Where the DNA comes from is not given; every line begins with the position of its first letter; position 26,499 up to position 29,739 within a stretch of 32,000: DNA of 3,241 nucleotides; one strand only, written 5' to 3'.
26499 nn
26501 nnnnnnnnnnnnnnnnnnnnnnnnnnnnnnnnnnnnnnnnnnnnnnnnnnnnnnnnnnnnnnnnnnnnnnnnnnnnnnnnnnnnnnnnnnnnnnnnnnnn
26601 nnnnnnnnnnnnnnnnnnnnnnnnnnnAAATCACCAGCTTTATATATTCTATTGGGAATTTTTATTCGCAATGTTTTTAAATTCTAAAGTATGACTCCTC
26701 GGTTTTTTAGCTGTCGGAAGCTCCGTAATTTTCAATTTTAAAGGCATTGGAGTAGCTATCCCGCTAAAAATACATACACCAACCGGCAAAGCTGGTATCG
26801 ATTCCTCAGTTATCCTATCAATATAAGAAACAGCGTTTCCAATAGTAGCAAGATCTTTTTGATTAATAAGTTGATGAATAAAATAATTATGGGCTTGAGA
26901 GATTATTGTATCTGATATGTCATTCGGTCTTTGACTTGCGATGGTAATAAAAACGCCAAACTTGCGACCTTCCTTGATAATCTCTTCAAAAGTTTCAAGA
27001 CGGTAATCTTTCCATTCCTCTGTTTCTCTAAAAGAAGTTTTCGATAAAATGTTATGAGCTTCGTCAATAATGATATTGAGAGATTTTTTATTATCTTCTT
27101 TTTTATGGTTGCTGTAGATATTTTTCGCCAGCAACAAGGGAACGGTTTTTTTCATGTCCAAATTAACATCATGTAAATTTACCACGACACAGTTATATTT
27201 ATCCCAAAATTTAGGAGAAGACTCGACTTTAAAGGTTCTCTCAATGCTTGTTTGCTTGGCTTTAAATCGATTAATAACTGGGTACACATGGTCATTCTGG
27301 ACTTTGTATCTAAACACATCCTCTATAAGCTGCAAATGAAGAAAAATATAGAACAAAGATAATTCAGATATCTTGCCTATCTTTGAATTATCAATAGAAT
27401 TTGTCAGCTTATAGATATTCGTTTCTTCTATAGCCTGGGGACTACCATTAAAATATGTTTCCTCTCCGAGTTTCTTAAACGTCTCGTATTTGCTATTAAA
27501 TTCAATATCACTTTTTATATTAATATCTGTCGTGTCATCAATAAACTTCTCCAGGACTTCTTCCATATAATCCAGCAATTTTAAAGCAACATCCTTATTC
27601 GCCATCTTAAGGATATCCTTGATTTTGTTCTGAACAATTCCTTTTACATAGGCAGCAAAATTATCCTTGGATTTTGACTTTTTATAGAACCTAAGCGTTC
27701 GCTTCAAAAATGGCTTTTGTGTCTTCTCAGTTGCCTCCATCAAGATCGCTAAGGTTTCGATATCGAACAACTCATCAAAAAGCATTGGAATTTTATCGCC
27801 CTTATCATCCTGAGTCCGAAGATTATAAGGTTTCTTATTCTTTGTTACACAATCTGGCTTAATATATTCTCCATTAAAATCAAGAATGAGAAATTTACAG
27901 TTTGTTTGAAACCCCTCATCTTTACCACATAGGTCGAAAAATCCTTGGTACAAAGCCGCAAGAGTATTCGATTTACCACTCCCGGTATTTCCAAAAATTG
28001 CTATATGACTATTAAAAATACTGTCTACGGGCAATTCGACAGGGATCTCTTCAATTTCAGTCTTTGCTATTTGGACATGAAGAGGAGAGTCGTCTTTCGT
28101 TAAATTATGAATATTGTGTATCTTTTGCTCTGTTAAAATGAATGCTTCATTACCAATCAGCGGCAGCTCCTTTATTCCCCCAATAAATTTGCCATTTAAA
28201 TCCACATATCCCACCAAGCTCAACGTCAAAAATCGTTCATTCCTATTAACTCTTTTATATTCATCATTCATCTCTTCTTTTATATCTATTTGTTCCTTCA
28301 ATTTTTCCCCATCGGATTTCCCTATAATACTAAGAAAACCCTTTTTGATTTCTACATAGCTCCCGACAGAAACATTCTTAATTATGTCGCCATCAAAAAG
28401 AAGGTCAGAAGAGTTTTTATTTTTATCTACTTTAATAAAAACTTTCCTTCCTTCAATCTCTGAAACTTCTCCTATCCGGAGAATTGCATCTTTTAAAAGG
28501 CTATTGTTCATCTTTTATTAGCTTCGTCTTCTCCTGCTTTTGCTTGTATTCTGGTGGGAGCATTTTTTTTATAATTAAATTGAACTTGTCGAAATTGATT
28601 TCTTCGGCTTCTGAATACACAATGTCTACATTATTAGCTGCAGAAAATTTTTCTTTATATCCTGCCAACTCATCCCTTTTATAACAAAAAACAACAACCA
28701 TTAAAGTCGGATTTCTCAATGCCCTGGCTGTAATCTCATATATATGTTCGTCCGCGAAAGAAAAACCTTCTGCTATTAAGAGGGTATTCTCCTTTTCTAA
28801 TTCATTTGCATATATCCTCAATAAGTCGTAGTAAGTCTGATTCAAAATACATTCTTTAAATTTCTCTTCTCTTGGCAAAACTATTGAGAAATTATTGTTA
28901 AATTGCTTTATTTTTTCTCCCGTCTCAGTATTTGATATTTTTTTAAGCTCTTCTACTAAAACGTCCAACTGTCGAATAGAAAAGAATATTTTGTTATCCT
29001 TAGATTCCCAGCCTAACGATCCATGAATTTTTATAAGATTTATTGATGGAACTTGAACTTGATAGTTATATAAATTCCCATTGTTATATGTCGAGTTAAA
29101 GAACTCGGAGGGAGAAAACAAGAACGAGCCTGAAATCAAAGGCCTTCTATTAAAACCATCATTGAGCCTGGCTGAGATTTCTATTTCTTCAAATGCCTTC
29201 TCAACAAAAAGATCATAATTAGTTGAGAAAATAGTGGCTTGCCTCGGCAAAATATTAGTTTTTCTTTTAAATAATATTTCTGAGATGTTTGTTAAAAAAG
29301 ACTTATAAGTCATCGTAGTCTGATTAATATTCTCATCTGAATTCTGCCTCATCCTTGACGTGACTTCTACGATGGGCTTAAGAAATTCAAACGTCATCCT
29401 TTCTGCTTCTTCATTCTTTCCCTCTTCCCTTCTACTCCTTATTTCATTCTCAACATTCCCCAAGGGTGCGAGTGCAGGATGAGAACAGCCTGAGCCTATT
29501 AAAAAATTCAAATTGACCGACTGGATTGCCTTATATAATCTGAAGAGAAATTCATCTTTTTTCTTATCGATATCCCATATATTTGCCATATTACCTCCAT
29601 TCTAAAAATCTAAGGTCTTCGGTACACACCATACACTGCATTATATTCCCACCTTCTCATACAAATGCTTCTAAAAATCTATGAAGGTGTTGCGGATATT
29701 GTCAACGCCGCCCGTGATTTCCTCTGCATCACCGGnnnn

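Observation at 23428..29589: SIR2-HerA defence pair heads a tightly coupled nine-gene minus-strand array rather than the usual two-gene unit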

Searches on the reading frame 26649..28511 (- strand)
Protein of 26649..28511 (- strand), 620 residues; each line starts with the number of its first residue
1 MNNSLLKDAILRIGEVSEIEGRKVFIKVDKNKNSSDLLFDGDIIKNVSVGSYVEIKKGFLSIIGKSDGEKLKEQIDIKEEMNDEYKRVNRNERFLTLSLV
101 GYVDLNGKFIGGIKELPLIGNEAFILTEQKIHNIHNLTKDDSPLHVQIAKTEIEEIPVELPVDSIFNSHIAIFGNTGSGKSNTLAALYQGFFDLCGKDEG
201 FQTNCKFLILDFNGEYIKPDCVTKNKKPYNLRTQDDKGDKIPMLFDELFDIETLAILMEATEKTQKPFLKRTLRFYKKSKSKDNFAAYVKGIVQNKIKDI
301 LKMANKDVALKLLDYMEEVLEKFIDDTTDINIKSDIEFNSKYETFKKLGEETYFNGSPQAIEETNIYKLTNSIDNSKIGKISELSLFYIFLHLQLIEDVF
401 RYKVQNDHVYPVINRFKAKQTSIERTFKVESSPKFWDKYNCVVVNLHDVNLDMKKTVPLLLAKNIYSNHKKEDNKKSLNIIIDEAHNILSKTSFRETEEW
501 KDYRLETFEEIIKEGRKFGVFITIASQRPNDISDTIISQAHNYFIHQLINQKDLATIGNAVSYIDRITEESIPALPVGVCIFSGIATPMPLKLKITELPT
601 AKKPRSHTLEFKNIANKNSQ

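Call 3: search_protein_families(library=pfam, proteins=[window:26649-28511:-], max_evalue=0.1)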
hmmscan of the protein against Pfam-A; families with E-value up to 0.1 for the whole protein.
window:26649-28511:- (620 aa): 7 families
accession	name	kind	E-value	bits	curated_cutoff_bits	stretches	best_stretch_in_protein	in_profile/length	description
PF01935.23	DUF87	-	2.6e-19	70.6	23.2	1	154-336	10-186/220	Helicase HerA, central domain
PF01580.24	FtsK_SpoIIIE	-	0.00066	19.6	24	1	141-187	15-59/221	FtsK/SpoIIIE family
PF04851.21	ResIII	-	0.00089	19.6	22.5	1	423-497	84-146/164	Type III restriction enzyme, res subunit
PF05872.18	HerA_C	-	0.001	18.3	22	0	474-548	255-321/502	Helicase HerA-like C-terminal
PF13401.12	AAA_22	-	0.0023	18.7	27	0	168-189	6-27/130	AAA domain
PF10412.15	TrwB_AAD_bind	-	0.011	15.1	20.5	0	167-191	15-39/387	Type IV secretion-system coupling protein DNA-binding domain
PF00270.35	DEAD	-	0.073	13.2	26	0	465-497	109-137/167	DEAD/DEAH box helicase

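Call 4: search_protein_families(library=padloc, proteins=[window:26649-28511:-], max_evalue=0.1)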
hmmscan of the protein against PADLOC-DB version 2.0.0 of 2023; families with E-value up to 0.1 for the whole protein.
window:26649-28511:- (620 aa): 17 families
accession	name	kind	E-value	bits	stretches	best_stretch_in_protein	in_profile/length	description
PDLC04097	HerA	-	1.3e-201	669.5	1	8-618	3-614/618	-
PDLC04102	HerA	-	1e-67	226.9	1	9-610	6-632/654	-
PDLC04105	HerA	-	4.9e-57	191.8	1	11-613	10-551/576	-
PDLC04098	HerA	-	1.6e-53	180.3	2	474-614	522-665/686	-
PDLC04103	HerA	-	2.6e-51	172.7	1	8-617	11-576/579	-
PDLC02185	HerA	-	8e-41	138.4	2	419-613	388-577/585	-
PDLC04106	HerA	-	5.1e-39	132.3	2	474-610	508-641/667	-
PDLC04100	HerA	-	1.6e-36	124.2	2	438-615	399-573/580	-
PDLC04104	HerA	-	1.6e-24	84.4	1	443-613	184-352/379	-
PDLC02188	HerA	-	7.8e-23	79.1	1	75-614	53-559/578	-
PDLC01055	HerA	-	1.7e-22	77.9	2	431-549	371-483/532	Type III coevolved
PDLC04140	mad8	-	1.1e-15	56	1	167-595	27-299/314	mads_8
PDLC04101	HerA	-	2.3e-10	37.8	1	8-189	9-190/400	-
PDLC04099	HerA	-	1.4e-08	32.3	1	12-189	11-191/214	-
PDLC04107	HerA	-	1e-05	22.7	1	12-188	13-190/306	-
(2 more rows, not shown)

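Call 8: search_protein_families(library=ncbifam, proteins=[window:26649-28511:-], max_evalue=0.1)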
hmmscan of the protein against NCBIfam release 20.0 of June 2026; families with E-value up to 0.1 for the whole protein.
window:26649-28511:- (620 aa): 12 families
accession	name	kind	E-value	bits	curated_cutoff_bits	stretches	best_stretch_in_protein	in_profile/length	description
NF042943.1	HerA_antiphage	equivalog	9.4e-37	126.8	800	2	439-612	394-564/566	anti-phage-associated helicase HerA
NF042944.1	HerA_antiphage_2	equivalog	5e-26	91.6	850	1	75-614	45-559/576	anti-phage-associated helicase HerA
NF040937.1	HerA_Thermprot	equivalog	1.8e-21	76.2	800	2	467-597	336-463/487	DNA double-strand break repair helicase HerA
NF053655.1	CedD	equivalog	1.2e-17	63.8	600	2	442-596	384-526/527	DNA-translocating ATPase CedD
NF040819.1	helicase_HerA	equivalog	8.8e-17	60.8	970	2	479-597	405-516/561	DNA double-strand break repair helicase HerA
NF033849.1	ser_rich_anae_1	subfamily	2.1e-11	41.9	650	1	469-570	1010-1112/1163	serine-rich protein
NF041017.1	DNA_import_CedB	equivalog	7.1e-06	24.9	700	1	452-553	447-540/590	DNA import protein CedB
TIGR03924.1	T7SS_EccC_a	equivalog_domain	0.0025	16.6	509.15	0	477-528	564-606/673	type VII secretion protein EccCa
TIGR03925.1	T7SS_EccC_b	equivalog_domain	0.0044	15.4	346.55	1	136-192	330-386/564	type VII secretion protein EccCb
TIGR03743.1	SXT_TraD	subfamily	0.012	14.1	366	0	146-187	155-195/636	conjugative transfer system coupling protein TraD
NF010404.0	PRK13830.1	subfamily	0.03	12.1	810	0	139-188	431-477/818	conjugal transfer protein TrbE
TIGR03744.1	traC_PFL_4706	equivalog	0.047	11.5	520.6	0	163-188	470-495/892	conjugative transfer ATPase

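Call 11: find_encoding_contigs(protein=window:26649-28511:-, flank=10000, max_places=10)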
Protein window:26649-28511:- (620 aa): no gene with exactly this product is on record in the collection.

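Call 23: find_related_loci(query=window:26649-28511:-, collection=genome_contigs, flank=10000)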
Query window:26649-28511:- (620 aa) in genome_contigs; peptide patterns used: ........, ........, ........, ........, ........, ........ (x = any residue, [..] = any of these).
168 stretches matched a pattern; 113 encode a relative of the query (tblastn E <= 1e-3); the best 80 are kept; 80 distinct loci.
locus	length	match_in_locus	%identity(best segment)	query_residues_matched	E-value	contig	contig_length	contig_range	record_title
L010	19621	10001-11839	72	3-615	0e+0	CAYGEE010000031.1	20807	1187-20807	MAG TPA_asm: uncultured Planctomycetales bacterium isolate ERP113451_co3_410 genome assembly, contig: NODE_1886_length_2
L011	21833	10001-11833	70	1-615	0e+0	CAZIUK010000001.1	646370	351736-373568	MAG TPA_asm: uncultured Planctomycetales bacterium isolate binchicken_co154_195 genome assembly, contig: NODE_1_length_6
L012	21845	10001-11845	69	1-614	0e+0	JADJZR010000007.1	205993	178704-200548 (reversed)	MAG: Elusimicrobia bacterium isolate Lyne_18-Q3-R50-59_MAXAC.215 tig00013265-10-2052250, whole genome shotgun sequence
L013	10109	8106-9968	64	1-615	0e+0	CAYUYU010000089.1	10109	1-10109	MAG TPA_asm: uncultured Thermotogaceae bacterium isolate SRP252850_co1_167 genome assembly, contig: NODE_12772_length_10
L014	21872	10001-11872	65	1-616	0e+0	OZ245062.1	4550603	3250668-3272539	MAG: Melioribacteraceae bacterium isolate c54bc8d3-2faf-4eab-afa4-792aa76a6a04 genome assembly, chromosome: 1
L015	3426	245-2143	64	1-618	0e+0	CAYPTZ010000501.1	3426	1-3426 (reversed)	MAG TPA_asm: uncultured archaeon isolate binchicken_co116_149 genome assembly, contig: NODE_37471_length_3426_cov_3.8988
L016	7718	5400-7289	64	1-617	0e+0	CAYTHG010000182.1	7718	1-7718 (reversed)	MAG TPA_asm: uncultured Myxococcales bacterium isolate binchicken_co47_165 genome assembly, contig: NODE_7514_length_771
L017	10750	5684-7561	65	1-615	0e+0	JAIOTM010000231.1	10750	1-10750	MAG: Candidatus Cloacimonadota bacterium isolate SMBSF70 bin_77_k127_901037, whole genome shotgun sequence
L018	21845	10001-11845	63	5-614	0e+0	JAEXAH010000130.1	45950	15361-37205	MAG: Proteobacteria bacterium isolate OH_SFB_238 k127_1313805, whole genome shotgun sequence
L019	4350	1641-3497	62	1-615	0e+0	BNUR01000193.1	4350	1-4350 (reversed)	Spirochaetia bacterium MS495-2 DNA, sequence193, whole genome shotgun sequence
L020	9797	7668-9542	62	1-618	0e+0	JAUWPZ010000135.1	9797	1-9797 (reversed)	MAG: Sedimentisphaerales bacterium isolate CSMAG_2489 CSMAG_2489_k141_365698_length_9797_cov_18.5864, whole genome shotg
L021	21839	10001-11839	58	1-613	0e+0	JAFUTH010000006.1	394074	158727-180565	MAG: Treponema sp. isolate RGIG4806 Roe_deer_Reticulum-5__c428, whole genome shotgun sequence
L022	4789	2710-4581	56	1-615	0e+0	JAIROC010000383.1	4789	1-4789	MAG: Bacteroidales bacterium isolate Cd354_bin6 k119_1471441, whole genome shotgun sequence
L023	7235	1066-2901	55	3-615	0e+0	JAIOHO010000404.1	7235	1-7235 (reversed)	MAG: Anaerolineae bacterium isolate MAG_06 contig_129582, whole genome shotgun sequence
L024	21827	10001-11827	55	7-617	0e+0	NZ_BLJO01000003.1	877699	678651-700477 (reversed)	Steroidobacter agaridevorans strain SA29-B sequence03, whole genome shotgun sequence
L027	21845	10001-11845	55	3-619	0e+0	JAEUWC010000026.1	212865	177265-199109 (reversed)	MAG: Bdellovibrionales bacterium isolate new MAG-397 k141_1969797, whole genome shotgun sequence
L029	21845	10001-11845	54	3-619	0e+0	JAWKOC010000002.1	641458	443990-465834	MAG: Bdellovibrionota bacterium isolate ABC1.69 ABC1.69.fa-2, whole genome shotgun sequence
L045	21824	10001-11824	52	1-611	0e+0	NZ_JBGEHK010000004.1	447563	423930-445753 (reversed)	Roseovarius conchicola strain 2305UL8-3 contig4, whole genome shotgun sequence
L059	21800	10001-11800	50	5-614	0e+0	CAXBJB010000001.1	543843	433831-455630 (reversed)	MAG TPA_asm: uncultured Alphaproteobacteria bacterium isolate ERR2762157_binner12_Refined_11 genome assembly, contig: ER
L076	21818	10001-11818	53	5-615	0e+0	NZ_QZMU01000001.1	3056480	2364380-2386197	Thiohalobacter thiocyanaticus strain Hrh1 Consensus0, whole genome shotgun sequence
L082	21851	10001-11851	47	1-617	2e-175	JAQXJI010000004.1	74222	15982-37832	MAG: Elusimicrobia bacterium isolate SUG1247 k141_2218497, whole genome shotgun sequence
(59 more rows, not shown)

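Call 76: search_protein_families(library=pfam, proteins=[L011:11897-12706:+, L012:12071-14752:+, L018:11854-14259:+, L027:11965-13158:+, L029:11883-13364:+, L045:11859-13022:+, L059:11864-13111:+, L076:11843-13411:+, L082:11863-12786:+, L010:11976-12329:+], max_evalue=0.001)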
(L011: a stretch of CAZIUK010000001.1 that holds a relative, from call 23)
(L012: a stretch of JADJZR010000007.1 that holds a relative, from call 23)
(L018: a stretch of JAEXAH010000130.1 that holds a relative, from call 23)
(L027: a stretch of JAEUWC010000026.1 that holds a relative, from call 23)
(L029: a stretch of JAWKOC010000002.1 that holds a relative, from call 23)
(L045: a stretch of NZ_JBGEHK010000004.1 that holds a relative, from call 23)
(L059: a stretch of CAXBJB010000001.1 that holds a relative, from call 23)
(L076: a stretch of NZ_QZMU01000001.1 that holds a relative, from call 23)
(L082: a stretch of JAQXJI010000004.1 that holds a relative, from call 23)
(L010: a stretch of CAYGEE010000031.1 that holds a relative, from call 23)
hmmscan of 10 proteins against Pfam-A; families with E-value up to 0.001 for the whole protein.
L011:11897-12706:+ (269 aa): 0 families

L012:12071-14752:+ (893 aa): 0 families

L018:11854-14259:+ (801 aa): 7 families
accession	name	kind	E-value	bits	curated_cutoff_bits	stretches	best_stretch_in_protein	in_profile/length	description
PF04851.21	ResIII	-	9.8e-37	126.8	22.5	1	152-333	3-164/164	Type III restriction enzyme, res subunit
PF08463.15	EcoEI_R_C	-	9.2e-30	104.3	24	1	643-798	2-163/163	EcoEI R protein C-terminal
PF18766.7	SWI2_SNF2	-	2.8e-18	66.8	26.7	1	156-368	1-192/221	SWI2/SNF2 ATPase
PF00270.35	DEAD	-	1.7e-10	41.3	26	1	157-333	4-162/167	DEAD/DEAH box helicase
PF04313.20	HSDR_N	-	4.2e-08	33.7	25.1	0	47-112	123-197/198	Type I restriction enzyme R protein N terminus (HSDR_N)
PF00271.37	Helicase_C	-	1.7e-07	31.9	23.5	1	416-524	5-108/110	Helicase conserved C-terminal domain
PF13588.12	HSDR_N_2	-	4.7e-07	30.3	25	1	47-114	34-103/110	Type I restriction enzyme R protein N terminus (HSDR_N)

L027:11965-13158:+ (397 aa): 0 families

L029:11883-13364:+ (493 aa): 2 families
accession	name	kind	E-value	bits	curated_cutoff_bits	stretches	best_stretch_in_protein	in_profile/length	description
PF11074.14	DUF2779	-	5e-38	130.7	23.3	1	297-421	1-126/126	Domain of unknown function(DUF2779)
PF01930.23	Cas_Cas4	-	1.6e-05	25.5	22.7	1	100-223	53-159/160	Domain of unknown function DUF83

L045:11859-13022:+ (387 aa): 2 families
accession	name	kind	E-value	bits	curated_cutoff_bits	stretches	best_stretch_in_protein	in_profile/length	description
PF00239.26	Resolvase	-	8.7e-26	91.2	23.3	1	36-180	2-143/145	Resolvase, N terminal domain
PF07508.19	Recombinase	-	4.2e-15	56.3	21.1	1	206-291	4-102/102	Recombinase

L059:11864-13111:+ (415 aa): 2 families
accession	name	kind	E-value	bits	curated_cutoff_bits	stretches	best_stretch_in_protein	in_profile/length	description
PF24390.1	PRTase-CE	-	1.1e-28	101.2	27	1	19-279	2-252/253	PRTase-CE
PF24409.1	wHTH-PRTase_assc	-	8.8e-21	74.2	27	1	329-410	1-82/83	wHTH-PRTase associated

L076:11843-13411:+ (522 aa): 1 family
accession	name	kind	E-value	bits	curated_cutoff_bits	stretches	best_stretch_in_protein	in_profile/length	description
PF21814.2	DUF6883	-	1.5e-22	80.4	27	1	282-391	2-110/110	Domain of unknown function (DUF6883)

L082:11863-12786:+ (307 aa): 3 families
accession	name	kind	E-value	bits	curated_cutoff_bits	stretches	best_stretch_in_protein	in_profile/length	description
PF13280.12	WYL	-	7.3e-09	35.9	21.8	1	134-196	4-68/70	WYL domain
PF25583.1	WCX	-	2.3e-08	34.7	23.9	1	228-303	4-75/76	WCX domain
PF08279.18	HTH_11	-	3.3e-06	27.3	25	1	15-56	5-48/55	HTH domain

L010:11976-12329:+ (117 aa): 0 families

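Call 90: search_solved_structures(query=window:26649-28511:-, max_evalue=0.00001)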
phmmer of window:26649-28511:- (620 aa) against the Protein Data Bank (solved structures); distinct sequences matched with E-value up to 0.00001: 8.
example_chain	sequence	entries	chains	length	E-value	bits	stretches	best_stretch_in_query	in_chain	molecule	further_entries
8wiv_A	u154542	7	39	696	3.5e-28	101.6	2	7-218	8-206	Helicase HerA central domain-containing protein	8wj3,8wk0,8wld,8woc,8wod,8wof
9c1m_M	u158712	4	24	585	5.4e-28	101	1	95-612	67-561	ATP-binding protein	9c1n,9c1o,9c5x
8yho_A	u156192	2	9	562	1.4e-25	93.1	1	13-597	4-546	DUF87 domain-containing protein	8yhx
8j4u_M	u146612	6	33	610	3.9e-22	81.6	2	472-601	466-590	Nucleoside triphosphate hydrolase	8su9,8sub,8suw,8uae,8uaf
8xau_A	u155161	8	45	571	9.1e-20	73.8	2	438-597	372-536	ATP-binding protein | HerA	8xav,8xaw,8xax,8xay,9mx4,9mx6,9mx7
8ziq_M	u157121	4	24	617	4.4e-17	65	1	478-599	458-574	HerA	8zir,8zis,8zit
4d2i_A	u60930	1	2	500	2.1e-16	62.7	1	466-596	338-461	HERA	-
9x1l_A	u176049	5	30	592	4.9e-13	51.6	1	508-596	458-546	DNA helicase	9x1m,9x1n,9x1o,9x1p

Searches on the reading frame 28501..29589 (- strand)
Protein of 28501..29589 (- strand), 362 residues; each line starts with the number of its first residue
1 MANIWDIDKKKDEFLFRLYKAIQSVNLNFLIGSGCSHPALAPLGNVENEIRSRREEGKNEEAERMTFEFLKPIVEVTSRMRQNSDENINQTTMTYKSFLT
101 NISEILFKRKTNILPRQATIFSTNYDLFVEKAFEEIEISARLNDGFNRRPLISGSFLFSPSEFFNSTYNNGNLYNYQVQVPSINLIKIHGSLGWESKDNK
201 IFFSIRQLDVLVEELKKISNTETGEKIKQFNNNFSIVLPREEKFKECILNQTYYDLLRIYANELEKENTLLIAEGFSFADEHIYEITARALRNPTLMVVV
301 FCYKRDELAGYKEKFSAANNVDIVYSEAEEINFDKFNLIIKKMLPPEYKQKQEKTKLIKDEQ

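Call 3: search_protein_families(library=pfam, proteins=[window:28501-29589:-], max_evalue=0.1)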
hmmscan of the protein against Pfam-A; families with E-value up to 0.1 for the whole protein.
window:28501-29589:- (362 aa): 3 families
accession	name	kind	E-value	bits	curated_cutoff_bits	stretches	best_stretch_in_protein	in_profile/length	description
PF13289.12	SIR2_2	-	6.2e-12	46.2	24.5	1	119-322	2-139/141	SIR2-like domain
PF14848.11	HU-DNA_bdg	-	0.031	14.8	30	0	186-221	80-120/124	DNA-binding domain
PF00043.30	GST_C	-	0.04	14.6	20.7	0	251-316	29-90/93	Glutathione S-transferase, C-terminal domain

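Call 4: search_protein_families(library=padloc, proteins=[window:28501-29589:-], max_evalue=0.1)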
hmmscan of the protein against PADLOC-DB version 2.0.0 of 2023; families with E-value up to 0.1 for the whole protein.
window:28501-29589:- (362 aa): 24 families
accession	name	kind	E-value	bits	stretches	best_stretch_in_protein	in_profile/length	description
PDLC04080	SIR2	-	9.1e-104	345.3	1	14-344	13-343/347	-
PDLC04089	SIR2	-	1.2e-50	170.7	2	18-204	11-191/336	-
PDLC04084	SIR2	-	9.4e-34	115.3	2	83-354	151-396/414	-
PDLC02186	SIR2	-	7.7e-27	92.4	1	53-304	100-337/412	-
PDLC04076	SIR2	-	7.9e-24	82.6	1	58-308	104-338/406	-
PDLC04093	SIR2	-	2.9e-20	70.6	1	77-324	118-327/395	-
PDLC04090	SIR2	-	3.7e-20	70.5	1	83-352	164-402/426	-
PDLC04081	SIR2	-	1.1e-19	68.8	1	97-304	122-299/345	-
PDLC04085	SIR2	-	8.3e-18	62.5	1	74-300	162-378/463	-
PDLC04094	SIR2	-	5.2e-16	56.8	1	117-320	149-311/399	-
PDLC04079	SIR2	-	2.3e-14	50.8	1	55-322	128-376/430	-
PDLC04087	SIR2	-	2.7e-14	50.8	1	66-303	83-286/343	-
PDLC04075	SIR2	-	9.4e-13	45.7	1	1-302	77-347/414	-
PDLC04082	SIR2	-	1.9e-12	44.8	1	66-205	80-213/345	-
PDLC04088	SIR2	-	5.4e-12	43.5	1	104-319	157-344/390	-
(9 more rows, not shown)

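Call 8: search_protein_families(library=ncbifam, proteins=[window:28501-29589:-], max_evalue=0.1)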
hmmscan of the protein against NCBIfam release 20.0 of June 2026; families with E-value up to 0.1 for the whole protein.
window:28501-29589:- (362 aa): 1 family
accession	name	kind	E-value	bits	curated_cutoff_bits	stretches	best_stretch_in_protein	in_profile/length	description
NF042942.1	SIR2_antiphage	equivalog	1e-24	87.3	500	1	54-312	97-336/392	SIR2 family anti-phage-associated protein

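Call 39: list_cluster_members(proteins=[window:28501-29589:-, window:26649-28511:-, window:26202-26627:-, window:25642-26205:-, window:25508-25642:-, window:25282-25419:-, window:24052-25254:-, window:23428-24048:-, window:23176-23385:+, window:22440-23093:-])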
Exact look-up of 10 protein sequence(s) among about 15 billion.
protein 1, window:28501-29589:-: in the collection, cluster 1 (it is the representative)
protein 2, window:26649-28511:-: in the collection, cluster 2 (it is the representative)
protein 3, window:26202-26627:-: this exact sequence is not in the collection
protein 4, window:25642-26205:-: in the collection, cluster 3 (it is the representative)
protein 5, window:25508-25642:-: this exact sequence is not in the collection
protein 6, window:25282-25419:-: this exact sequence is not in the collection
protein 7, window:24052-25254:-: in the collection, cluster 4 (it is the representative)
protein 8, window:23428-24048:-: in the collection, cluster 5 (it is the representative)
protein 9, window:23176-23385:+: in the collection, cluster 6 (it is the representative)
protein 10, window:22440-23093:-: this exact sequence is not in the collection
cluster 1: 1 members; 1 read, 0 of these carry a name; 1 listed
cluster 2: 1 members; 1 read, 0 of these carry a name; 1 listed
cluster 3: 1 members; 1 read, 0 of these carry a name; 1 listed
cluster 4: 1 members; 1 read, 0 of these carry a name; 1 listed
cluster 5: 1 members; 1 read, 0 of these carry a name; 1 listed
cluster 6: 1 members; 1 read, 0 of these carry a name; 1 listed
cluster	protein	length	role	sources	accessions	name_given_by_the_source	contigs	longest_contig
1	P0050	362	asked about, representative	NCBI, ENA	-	-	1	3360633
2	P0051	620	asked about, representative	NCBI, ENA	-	-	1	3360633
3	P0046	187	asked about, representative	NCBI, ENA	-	-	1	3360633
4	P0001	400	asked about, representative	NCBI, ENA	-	-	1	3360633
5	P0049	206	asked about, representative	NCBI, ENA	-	-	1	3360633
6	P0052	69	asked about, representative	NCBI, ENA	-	-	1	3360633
